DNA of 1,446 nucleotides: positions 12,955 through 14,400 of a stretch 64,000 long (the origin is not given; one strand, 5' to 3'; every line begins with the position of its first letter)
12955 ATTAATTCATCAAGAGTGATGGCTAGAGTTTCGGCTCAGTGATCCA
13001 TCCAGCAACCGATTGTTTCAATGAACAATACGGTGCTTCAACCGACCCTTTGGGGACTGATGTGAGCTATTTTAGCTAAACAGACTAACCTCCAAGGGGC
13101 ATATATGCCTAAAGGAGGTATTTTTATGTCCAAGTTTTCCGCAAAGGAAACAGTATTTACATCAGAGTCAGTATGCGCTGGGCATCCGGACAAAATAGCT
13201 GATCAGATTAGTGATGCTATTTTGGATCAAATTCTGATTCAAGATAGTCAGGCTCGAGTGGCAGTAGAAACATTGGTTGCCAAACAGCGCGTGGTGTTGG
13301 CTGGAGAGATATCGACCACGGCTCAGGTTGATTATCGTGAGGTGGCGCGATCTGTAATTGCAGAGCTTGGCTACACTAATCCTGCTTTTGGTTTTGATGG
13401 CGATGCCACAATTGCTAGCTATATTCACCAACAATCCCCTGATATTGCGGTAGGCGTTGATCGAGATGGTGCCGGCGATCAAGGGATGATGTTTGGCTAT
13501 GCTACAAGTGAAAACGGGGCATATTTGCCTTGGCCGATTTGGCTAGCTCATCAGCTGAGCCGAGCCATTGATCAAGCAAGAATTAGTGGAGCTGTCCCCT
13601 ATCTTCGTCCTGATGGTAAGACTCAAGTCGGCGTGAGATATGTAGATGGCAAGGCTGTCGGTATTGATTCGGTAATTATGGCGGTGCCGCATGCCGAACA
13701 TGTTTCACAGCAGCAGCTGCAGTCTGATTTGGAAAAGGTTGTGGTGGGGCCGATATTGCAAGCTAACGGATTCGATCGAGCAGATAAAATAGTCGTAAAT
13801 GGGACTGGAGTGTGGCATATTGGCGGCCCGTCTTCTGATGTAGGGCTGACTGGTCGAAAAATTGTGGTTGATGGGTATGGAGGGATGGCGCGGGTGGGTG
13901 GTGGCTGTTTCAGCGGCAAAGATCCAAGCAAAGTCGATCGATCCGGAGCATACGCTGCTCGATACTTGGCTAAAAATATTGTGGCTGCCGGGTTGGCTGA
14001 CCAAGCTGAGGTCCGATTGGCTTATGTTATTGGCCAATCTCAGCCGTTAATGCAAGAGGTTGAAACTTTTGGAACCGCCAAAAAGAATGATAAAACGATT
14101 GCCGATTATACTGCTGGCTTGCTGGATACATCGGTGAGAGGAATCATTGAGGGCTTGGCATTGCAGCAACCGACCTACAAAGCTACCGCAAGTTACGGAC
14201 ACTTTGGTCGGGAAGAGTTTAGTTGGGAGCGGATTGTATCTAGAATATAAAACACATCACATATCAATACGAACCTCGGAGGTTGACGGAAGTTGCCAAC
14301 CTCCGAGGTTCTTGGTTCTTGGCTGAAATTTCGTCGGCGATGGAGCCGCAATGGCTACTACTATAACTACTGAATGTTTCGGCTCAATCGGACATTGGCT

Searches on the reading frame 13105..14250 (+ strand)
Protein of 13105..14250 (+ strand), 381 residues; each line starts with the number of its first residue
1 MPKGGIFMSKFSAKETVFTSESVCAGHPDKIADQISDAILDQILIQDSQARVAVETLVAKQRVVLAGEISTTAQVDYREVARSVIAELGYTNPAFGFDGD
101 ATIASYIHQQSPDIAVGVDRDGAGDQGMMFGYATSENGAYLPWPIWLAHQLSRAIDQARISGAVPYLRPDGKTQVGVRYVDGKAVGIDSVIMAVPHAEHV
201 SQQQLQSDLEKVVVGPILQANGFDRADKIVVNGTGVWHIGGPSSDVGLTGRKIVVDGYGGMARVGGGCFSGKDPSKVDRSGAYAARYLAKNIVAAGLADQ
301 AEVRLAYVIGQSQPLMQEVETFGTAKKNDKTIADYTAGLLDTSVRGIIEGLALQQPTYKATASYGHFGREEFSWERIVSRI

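Call 27: search_protein_families(library=ncbifam, proteins=[window:13105-14250:+], max_evalue=0.00001)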
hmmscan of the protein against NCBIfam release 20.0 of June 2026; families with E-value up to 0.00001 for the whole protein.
window:13105-14250:+ (381 aa): 1 family
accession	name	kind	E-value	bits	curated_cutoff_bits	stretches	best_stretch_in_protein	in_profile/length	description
TIGR01034.1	metK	equivalog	2.4e-141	471.1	309.4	1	17-377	1-367/377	methionine adenosyltransferase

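Call 82: find_homologous_proteins(query=window:13105-14247:+, max_evalue=1e-100)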
Query window:13105-14247:+ (381 aa): 6500 proteins with E <= 1e-100 among 8000 candidates; the best 120 are listed.
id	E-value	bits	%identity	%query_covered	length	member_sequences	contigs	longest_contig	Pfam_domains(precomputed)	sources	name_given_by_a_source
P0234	3.1e-243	824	100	98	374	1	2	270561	PF00438.26,PF02772.22,PF02773.22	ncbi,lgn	-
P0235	1.6e-226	770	56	83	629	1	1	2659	PF00438.26,PF02772.22,PF02773.22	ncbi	-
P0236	1.4e-150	520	63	95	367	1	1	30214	PF00438.26,PF02772.22,PF02773.22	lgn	-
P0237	1.5e-150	519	64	95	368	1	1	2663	PF00438.26,PF02772.22,PF02773.22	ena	-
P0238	1.6e-150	519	65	96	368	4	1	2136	PF00438.26,PF02772.22,PF02773.22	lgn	-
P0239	2.3e-150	519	66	94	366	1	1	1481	PF00438.26,PF02772.22,PF02773.22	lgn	-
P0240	2.7e-150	519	64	96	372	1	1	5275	PF00438.26,PF02772.22,PF02773.22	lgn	-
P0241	4.4e-150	518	64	95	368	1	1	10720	PF00438.26,PF02772.22,PF02773.22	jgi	jgi:S-adenosylmethionine synthetase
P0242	8.3e-150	517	64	96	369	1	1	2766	PF00438.26,PF02772.22,PF02773.22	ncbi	-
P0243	1.9e-149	516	65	94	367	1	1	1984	PF00438.26,PF02772.22,PF02773.22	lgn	-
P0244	4.0e-149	515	64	95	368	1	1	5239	PF00438.26,PF02772.22,PF02773.22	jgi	jgi:S-adenosylmethionine synthetase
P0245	4.2e-149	515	64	96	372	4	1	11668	PF00438.26,PF02772.22,PF02773.22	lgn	-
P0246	5.1e-149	514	64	95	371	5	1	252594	PF00438.26,PF02772.22,PF02773.22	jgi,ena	-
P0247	9.8e-149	514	62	95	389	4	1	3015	PF00438.26,PF02772.22,PF02773.22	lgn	-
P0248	2.5e-148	512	63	98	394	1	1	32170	PF00438.26,PF02772.22,PF02773.22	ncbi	-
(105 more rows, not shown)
